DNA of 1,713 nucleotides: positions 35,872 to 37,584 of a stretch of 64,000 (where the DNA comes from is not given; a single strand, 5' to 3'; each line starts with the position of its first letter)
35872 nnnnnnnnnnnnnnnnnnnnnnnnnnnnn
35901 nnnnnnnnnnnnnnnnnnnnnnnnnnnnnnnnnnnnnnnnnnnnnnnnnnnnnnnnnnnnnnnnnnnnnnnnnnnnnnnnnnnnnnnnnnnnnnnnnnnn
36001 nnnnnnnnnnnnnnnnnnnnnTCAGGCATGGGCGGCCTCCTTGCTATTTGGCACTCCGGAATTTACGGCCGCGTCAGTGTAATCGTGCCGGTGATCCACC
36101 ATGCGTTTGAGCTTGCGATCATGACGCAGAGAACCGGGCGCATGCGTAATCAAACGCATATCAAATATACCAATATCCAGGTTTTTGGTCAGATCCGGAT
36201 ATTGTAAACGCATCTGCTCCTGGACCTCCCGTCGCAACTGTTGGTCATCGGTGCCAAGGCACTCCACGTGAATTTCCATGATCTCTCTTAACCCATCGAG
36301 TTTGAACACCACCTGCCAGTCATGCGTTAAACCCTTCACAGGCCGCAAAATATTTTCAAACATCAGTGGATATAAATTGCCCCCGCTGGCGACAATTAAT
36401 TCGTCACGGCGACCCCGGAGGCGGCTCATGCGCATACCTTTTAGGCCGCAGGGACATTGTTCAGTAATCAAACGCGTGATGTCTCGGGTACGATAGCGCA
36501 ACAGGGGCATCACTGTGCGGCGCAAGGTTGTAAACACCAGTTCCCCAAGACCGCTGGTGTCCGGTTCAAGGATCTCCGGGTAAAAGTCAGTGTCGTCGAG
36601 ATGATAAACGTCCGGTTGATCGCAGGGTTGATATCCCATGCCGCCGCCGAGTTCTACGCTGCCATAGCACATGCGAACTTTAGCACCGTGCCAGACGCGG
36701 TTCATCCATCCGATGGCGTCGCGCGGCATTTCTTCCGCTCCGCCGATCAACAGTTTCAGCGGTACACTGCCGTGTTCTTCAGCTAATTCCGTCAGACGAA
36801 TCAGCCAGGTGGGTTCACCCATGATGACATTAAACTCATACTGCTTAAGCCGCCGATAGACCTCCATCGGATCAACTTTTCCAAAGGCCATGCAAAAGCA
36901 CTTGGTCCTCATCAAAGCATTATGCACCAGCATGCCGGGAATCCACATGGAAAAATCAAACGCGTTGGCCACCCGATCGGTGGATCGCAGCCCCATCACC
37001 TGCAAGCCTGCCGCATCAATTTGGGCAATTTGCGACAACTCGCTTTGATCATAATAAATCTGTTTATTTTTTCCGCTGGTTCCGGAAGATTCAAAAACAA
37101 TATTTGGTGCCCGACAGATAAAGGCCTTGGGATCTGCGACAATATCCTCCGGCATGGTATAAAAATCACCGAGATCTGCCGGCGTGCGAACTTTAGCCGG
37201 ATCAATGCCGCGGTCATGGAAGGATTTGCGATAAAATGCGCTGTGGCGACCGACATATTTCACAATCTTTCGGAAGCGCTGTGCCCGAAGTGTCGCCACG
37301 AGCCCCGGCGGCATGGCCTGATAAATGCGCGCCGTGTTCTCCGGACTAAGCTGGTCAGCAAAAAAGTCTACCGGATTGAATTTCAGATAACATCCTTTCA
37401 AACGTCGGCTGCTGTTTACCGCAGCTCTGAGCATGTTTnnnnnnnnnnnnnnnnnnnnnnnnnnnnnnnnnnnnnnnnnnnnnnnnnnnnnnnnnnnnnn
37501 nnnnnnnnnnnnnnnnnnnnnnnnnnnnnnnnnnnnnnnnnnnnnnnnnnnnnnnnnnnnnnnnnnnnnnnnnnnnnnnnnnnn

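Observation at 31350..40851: Ten-gene co-directional cluster: unusual small-molecule or lipid-linked aminated product pathway plus DevCAB-type exporter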

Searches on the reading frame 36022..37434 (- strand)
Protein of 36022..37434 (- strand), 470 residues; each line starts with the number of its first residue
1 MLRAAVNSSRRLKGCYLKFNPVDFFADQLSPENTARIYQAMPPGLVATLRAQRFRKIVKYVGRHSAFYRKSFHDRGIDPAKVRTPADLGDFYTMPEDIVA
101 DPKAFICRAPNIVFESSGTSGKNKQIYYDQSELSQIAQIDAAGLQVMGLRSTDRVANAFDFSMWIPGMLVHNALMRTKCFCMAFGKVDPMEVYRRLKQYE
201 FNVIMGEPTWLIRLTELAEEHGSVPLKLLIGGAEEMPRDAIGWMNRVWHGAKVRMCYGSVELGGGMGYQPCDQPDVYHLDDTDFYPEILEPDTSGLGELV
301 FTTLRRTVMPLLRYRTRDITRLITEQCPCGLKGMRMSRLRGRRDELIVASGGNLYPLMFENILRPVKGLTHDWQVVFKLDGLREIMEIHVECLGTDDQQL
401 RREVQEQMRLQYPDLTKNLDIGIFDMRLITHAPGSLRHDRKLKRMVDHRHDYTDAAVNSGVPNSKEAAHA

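Call 3: search_protein_families(library=pfam, proteins=[window:36022-37434:-], max_evalue=0.01)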
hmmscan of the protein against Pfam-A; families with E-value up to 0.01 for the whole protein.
window:36022-37434:- (470 aa): 2 families
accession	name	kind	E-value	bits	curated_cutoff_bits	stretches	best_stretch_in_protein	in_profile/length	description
PF00501.34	AMP-binding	-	3.8e-08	33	29.9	1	116-268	170-329/384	AMP-binding enzyme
PF14535.12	AMP-binding_C_2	-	2.5e-06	28.1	25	1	351-449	1-96/96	AMP-binding enzyme C-terminal domain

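Call 4: search_protein_families(library=ncbifam, proteins=[window:36022-37434:-], max_evalue=0.01)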
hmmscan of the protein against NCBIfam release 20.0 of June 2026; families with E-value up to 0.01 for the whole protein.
window:36022-37434:- (470 aa): 12 families
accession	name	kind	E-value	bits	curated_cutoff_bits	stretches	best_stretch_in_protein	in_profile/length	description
NF045666.1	DVU1553_fam_AMP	equivalog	5.1e-46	157.3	300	1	46-342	23-330/331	DVU_1553 family AMP-dependent CoA ligase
TIGR02155.1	PA_CoA_ligase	equivalog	2.5e-44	151.5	646.3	1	47-449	9-422/422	phenylacetate--CoA ligase PaaK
NF041878.1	paak_haloarch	equivalog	6.3e-44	150.2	700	1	48-449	15-427/427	phenylacetate--CoA ligase PaaK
NF053551.1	FlxY_rubin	equivalog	1.5e-33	116.1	520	1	47-411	10-390/424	flexirubin biosynthesis putative acyl-CoA ligase FlxY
TIGR03335.1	F390_ftsA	equivalog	4.2e-17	62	458.7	1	45-449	13-445/445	coenzyme F390 synthetase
NF041217.1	BagE_FevW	exception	7.7e-12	44.9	800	1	62-343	28-311/424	bagremycin/ferroverdin synthetase BagE/FevW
TIGR02304.1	aden_form_hyp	equivalog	2.9e-07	29.9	251.9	1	300-446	283-425/430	F390 synthetase-related protein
NF009071.0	PRK12406.1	subfamily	0.0011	17.5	701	0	105-263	150-310/510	acyl-CoA synthetase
NF005850.0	PRK07768.1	subfamily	0.0015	16.8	572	1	341-408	434-503/545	long-chain-fatty-acid--CoA ligase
TIGR01733.1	AA-adenyl-dom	subfamily_domain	0.0026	16.6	317.4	1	116-270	128-281/409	amino acid adenylation domain-containing protein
NF006167.0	PRK08308.1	equivalog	0.0028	16.6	513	0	339-378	309-346/414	acyl-CoA synthetase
NF005702.0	PRK07514.1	subfamily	0.0063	14.9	558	0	116-233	165-279/506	malonyl-CoA synthase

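Call 10: find_encoding_contigs(protein=window:36022-37434:-, flank=10000, max_places=6)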
Protein window:36022-37434:- (470 aa): no gene with exactly this product is on record in the collection.

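Call 11: find_homologous_proteins(query=window:36022-37434:-, max_evalue=1e-10)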
Query window:36022-37434:- (470 aa): 803 proteins with E <= 1e-10 among 8000 candidates; the best 120 are listed.
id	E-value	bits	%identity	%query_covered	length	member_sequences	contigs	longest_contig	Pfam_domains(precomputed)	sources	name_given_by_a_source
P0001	0.0e+0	1076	100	98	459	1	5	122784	PF00501.35,PF14535.13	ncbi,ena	-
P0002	6.1e-285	963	90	96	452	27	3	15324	PF00501.35,PF14535.13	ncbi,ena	-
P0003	3.4e-275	931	86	98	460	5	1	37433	PF00501.35,PF14535.13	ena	-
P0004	1.1e-266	903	84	96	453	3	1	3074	PF00501.35,PF14535.13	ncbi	-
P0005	1.8e-257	873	81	96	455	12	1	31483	PF00501.35,PF14535.13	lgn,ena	-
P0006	1.4e-251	853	78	98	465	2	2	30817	PF00501.35,PF14535.13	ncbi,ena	-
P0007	1.2e-250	850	78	98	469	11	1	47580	PF00501.35,PF14535.13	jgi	jgi:phenylacetate-CoA ligase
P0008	8.3e-250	847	79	96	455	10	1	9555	PF00501.35,PF14535.13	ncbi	-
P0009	1.2e-248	844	79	96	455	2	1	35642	PF00501.35,PF14535.13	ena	-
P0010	1.2e-246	837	77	97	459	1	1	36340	PF00501.35,PF14535.13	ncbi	-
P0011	1.8e-246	836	78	96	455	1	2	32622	PF00501.35,PF14535.13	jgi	jgi:phenylacetate-CoA ligase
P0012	1.4e-232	791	75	96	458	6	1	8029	PF00501.35,PF14535.13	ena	-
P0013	2.4e-229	780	73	99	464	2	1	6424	PF00501.35,PF14535.13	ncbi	ncbi:MAG: phenylacetate--CoA ligase family protein [Phycisphaerae bacterium]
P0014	1.1e-197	676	64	96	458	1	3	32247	PF00501.35,PF14535.13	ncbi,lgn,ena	-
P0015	1.9e-196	672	65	96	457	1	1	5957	PF00501.35,PF14535.13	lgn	-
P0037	1.1e-183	629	62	92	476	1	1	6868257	PF00501.35,PF14535.13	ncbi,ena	-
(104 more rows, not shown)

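Call 12: find_encoding_contigs(protein=P0001, flank=10000, max_places=3)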
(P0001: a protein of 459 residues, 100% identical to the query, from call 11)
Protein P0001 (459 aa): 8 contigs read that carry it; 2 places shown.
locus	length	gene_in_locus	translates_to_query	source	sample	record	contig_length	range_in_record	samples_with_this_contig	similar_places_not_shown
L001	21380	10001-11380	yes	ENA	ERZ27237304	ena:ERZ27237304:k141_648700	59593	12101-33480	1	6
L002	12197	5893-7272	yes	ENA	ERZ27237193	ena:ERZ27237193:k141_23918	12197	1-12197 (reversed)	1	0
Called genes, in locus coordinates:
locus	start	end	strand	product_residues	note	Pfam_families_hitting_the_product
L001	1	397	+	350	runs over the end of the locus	PF13531:SBP_bac_11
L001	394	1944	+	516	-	PF13555:AAA_29 (faint), PF00528:BPD_transp_1, PF00005:ABC_tran, PF02463:SMC_N (faint), PF13476:AAA_23 (weak), PF13304:AAA_21 (faint)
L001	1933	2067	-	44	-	-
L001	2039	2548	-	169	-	PF00994:MoCF_biosynth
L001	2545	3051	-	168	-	PF01967:MoaC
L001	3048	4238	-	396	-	PF03453:MoeA_N, PF00994:MoCF_biosynth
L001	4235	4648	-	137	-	PF02391:MoaE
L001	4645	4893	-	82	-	PF02597:ThiS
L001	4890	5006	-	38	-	-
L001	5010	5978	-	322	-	PF04055:Radical_SAM, PF06463:Mob_synth_C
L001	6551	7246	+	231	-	PF00702:Hydrolase (weak), PF06888:Put_Phosphatase, PF12710:HAD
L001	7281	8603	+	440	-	PF01546:Peptidase_M20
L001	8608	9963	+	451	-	PF00202:Aminotran_3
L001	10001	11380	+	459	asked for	PF00501:AMP-binding, PF14535:AMP-binding_C_2 (weak)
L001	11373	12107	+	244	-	PF00657:Lipase_GDSL, PF13472:Lipase_GDSL_2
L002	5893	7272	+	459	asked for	PF00501:AMP-binding, PF14535:AMP-binding_C_2 (weak)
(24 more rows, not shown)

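Call 13: find_encoding_contigs(protein=P0037, flank=10000, max_places=2)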
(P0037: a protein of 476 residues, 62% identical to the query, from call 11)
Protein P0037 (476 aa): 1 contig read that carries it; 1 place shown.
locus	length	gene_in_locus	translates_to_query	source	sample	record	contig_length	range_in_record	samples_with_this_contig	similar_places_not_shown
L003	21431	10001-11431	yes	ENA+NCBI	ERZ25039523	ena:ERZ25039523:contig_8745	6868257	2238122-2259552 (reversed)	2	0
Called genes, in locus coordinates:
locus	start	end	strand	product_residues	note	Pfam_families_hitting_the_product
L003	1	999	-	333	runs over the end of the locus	PF00389:2-Hacid_dh, PF02826:2-Hacid_dh_C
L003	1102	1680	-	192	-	-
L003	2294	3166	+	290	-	PF08240:ADH_N, PF01262:AlaDh_PNT_C (weak), PF16912:Glu_dehyd_C, PF00107:ADH_zinc_N, PF13602:ADH_zinc_N_2 (weak)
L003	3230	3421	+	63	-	-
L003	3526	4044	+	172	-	PF01261:AP_endonuc_2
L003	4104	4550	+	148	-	PF05025:RbsD_FucU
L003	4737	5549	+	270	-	PF00248:Aldo_ket_red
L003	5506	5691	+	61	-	-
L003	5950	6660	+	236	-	PF06888:Put_Phosphatase, PF12710:HAD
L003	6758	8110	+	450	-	PF01546:Peptidase_M20, PF07687:M20_dimer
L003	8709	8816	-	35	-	-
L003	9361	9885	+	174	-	PF00202:Aminotran_3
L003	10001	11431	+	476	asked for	PF00501:AMP-binding, PF14535:AMP-binding_C_2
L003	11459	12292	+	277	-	PF00657:Lipase_GDSL (weak), PF13472:Lipase_GDSL_2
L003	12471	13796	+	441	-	PF04339:FemAB_like (weak), PF13480:Acetyltransf_6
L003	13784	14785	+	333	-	PF00491:Arginase (faint)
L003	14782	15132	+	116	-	PF00892:EamA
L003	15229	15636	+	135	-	-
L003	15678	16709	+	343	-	PF00487:FA_desaturase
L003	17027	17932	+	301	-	PF03537:Glyco_hydro_114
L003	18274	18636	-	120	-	PF03693:ParD_antitoxin (weak)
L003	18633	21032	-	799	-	PF01055:Glyco_hydro_31_2nd, PF21365:Glyco_hydro_31_3rd, PF17137:DUF5110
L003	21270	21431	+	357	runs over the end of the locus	PF04055:Radical_SAM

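Call 15: find_related_loci(query=A1, collection=genome_contigs, flank=10000)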
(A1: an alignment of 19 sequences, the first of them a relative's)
Query A1 (459 aa) in genome_contigs; peptide patterns used: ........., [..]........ (x = any residue, [..] = any of these).
141 stretches matched a pattern; 69 encode a relative of the query (tblastn E <= 1e-3); 64 distinct loci.
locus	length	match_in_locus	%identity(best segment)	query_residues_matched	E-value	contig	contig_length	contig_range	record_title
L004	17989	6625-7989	92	1-455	0e+0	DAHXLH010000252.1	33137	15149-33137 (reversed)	MAG TPA_asm: Phycisphaerales bacterium isolate clean1592 k141_551121, whole genome shotgun sequence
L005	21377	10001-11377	89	1-459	0e+0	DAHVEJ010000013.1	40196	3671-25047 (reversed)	MAG TPA_asm: Phycisphaerales bacterium isolate clean5707 NODE_13_length_40196_cov_4.833421, whole genome shotgun sequenc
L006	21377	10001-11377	86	1-459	0e+0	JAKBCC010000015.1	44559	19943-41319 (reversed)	MAG: Planctomycetota bacterium isolate ZJ5.bin40 NODE_874_length_44559_cov_3.465228, whole genome shotgun sequence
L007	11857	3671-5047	90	1-459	0e+0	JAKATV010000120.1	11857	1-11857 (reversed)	MAG: Planctomycetota bacterium isolate YP3.bin105 NODE_6813_length_11857_cov_1.78687, whole genome shotgun sequence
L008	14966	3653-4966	76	7-446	0e+0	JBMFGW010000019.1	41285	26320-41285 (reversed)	MAG: Phycisphaerae bacterium isolate KM4311-08 NODE_19_length_41285_cov_31.763298, whole genome shotgun sequence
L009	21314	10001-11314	65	8-445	0e+0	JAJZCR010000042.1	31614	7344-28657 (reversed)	MAG: Planctomycetota bacterium isolate JA3.bin18 NODE_514_length_31614_cov_4.597008, whole genome shotgun sequence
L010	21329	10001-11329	65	8-449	0e+0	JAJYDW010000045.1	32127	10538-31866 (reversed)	MAG: Planctomycetota bacterium isolate DBS1-1.bin122 NODE_2172_length_32127_cov_4.020594, whole genome shotgun sequence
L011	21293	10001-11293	66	11-440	0e+0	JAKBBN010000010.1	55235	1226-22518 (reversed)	MAG: Planctomycetota bacterium isolate ZJ4.bin39 NODE_568_length_55235_cov_1.846429, whole genome shotgun sequence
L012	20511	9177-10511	64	11-459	0e+0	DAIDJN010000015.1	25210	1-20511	MAG TPA_asm: Phycisphaerales bacterium isolate clean18 k141_1292489, whole genome shotgun sequence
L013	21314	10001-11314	62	11-448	0e+0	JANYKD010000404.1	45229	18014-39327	MAG: Phycisphaerales bacterium isolate GL140_5_metabinner_131_sub GL140_5_k141_3871683, whole genome shotgun sequence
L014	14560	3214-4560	62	11-458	0e+0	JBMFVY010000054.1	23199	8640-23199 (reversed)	MAG: Phycisphaerae bacterium isolate KM4364-04 NODE_54_length_23199_cov_102.299282, whole genome shotgun sequence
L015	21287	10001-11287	63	11-439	0e+0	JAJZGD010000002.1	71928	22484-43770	MAG: Planctomycetota bacterium isolate LL4.bin22 NODE_244_length_71928_cov_1.433908, whole genome shotgun sequence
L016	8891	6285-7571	65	11-440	0e+0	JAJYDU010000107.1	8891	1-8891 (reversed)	MAG: Planctomycetota bacterium isolate DBS1-1.bin115 NODE_14695_length_8891_cov_2.151529, whole genome shotgun sequence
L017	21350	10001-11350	61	11-459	0e+0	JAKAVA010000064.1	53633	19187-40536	MAG: Planctomycetota bacterium isolate YP3.bin66 NODE_758_length_53633_cov_5.10879, whole genome shotgun sequence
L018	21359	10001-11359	60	8-459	0e+0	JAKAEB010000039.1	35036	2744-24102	MAG: Planctomycetota bacterium isolate WY1.bin118 NODE_1740_length_35036_cov_2.008365, whole genome shotgun sequence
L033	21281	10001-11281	61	12-438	7e-179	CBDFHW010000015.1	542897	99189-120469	MAG: Tepidisphaeraceae bacterium isolate 593f6293-95b6-4809-90fd-c5ed3beac261 genome assembly, contig: contig_15, whole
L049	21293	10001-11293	50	11-439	1e-153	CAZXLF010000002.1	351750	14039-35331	MAG TPA_asm: uncultured Planctomycetia bacterium isolate SRP273308_co1_398 genome assembly, contig: NODE_21_length_35175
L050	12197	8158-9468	51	6-439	4e-152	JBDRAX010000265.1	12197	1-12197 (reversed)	MAG: Candidatus Omnitrophota bacterium isolate MEGAHIT-group-1.1021 k141_1729936, whole genome shotgun sequence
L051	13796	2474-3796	50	4-440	4e-149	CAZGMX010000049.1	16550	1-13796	MAG TPA_asm: uncultured Actinomycetota bacterium isolate binchicken_co232_128 genome assembly, contig: NODE_6851_length_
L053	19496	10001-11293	49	9-438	2e-148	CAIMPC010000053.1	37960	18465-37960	MAG: Candidatus Omnitrophica bacterium isolate AM5_bin-0158 genome assembly, contig: bin-0158:53/73, whole genome shotgu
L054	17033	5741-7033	50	11-439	5e-147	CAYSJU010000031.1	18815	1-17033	MAG TPA_asm: uncultured Planctomycetia bacterium isolate binchicken_co332_75 genome assembly, contig: NODE_491_length_18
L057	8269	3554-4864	51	20-456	2e-143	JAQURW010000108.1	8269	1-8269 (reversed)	MAG: Candidatus Omnitrophota bacterium isolate STD1_82 NODE_27230_length_8269_cov_2.985876_Sandtown_D1, whole genome sho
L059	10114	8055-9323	48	19-439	6e-139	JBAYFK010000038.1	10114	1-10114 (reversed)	MAG: Candidatus Omnitrophota bacterium isolate SO_2016_GW1_1 scaffold12174_OW334_2016, whole genome shotgun sequence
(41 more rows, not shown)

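Call 26: search_protein_families(library=pfam, proteins=[L033:12993-14165:+, L018:12804-14147:+, L003:13784-14785:+, L003:16706-17932:+, L013:14737-15990:+, L003:15564-16709:+, L053:14981-16501:+, L053:8554-9987:+, L053:6018-7868:+, L053:7895-8557:+], max_evalue=0.001)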
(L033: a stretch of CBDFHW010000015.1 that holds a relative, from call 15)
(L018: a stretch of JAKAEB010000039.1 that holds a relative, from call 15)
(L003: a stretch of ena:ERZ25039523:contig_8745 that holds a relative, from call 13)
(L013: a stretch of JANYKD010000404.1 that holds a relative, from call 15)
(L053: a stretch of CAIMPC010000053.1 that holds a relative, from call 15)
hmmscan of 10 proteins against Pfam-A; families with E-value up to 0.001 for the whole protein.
L033:12993-14165:+ (390 aa): 2 families
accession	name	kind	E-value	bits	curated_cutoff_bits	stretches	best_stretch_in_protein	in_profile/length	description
PF04339.18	FemAB_like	-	1.2e-06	28.4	27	1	188-333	172-316/369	Peptidogalycan biosysnthesis/recognition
PF13480.13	Acetyltransf_6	-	2e-06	28.5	22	1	198-329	2-135/143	Acetyltransferase (GNAT) domain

L018:12804-14147:+ (447 aa): 3 families
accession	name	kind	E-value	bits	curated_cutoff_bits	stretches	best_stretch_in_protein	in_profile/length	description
PF00534.26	Glycos_transf_1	-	8.7e-21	74.6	26.4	1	233-363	3-135/172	Glycosyl transferases group 1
PF13692.12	Glyco_trans_1_4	-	1.7e-17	64.5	27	1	248-358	4-114/142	Glycosyl transferases group 1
PF20706.3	GT4-conflict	-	2.3e-08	33.9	26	1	223-358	171-319/385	Family 4 Glycosyltransferase in conflict systems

L003:13784-14785:+ (333 aa): 1 family
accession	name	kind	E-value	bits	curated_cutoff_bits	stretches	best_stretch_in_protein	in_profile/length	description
PF00491.26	Arginase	-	1.6e-06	28.3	22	1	189-261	177-252/280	Arginase family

L003:16706-17932:+ (408 aa): 1 family
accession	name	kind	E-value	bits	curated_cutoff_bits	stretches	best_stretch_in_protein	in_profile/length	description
PF03537.19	Glyco_hydro_114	-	1e-12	48.3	27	1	149-394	30-227/231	Glycoside-hydrolase family GH114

L013:14737-15990:+ (417 aa): 0 families

L003:15564-16709:+ (381 aa): 1 family
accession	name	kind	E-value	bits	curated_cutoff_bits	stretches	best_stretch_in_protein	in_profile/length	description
PF00487.30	FA_desaturase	-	2.2e-26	93.6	29.7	1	97-330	1-250/253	Fatty acid desaturase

L053:14981-16501:+ (506 aa): 1 family
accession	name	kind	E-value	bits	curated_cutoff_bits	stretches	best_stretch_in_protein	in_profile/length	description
PF13632.12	Glyco_trans_2_3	-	1.2e-09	38.8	27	1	202-404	1-178/198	Glycosyl transferase family group 2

L053:8554-9987:+ (477 aa): 1 family
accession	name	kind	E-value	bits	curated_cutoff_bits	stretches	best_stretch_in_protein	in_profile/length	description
PF00202.27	Aminotran_3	-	2.5e-79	267.3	30.5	1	48-469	12-403/403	Aminotransferase class-III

L053:6018-7868:+ (616 aa): 1 family
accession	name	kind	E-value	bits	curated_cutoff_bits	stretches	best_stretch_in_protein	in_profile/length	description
PF02446.23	Glyco_hydro_77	-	6.2e-120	401.7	25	1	31-580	2-460/465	4-alpha-glucanotransferase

L053:7895-8557:+ (220 aa): 3 families
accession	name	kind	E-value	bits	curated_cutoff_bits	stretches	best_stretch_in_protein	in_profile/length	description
PF06888.18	Put_Phosphatase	-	4.6e-12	46.3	27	1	10-185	2-194/234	Putative Phosphatase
PF12710.13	HAD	-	4.7e-09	37.4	27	1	12-176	2-185/189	haloacid dehalogenase-like hydrolase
PF00702.32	Hydrolase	-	0.00076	20.4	26.4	0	10-176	3-184/191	haloacid dehalogenase-like hydrolase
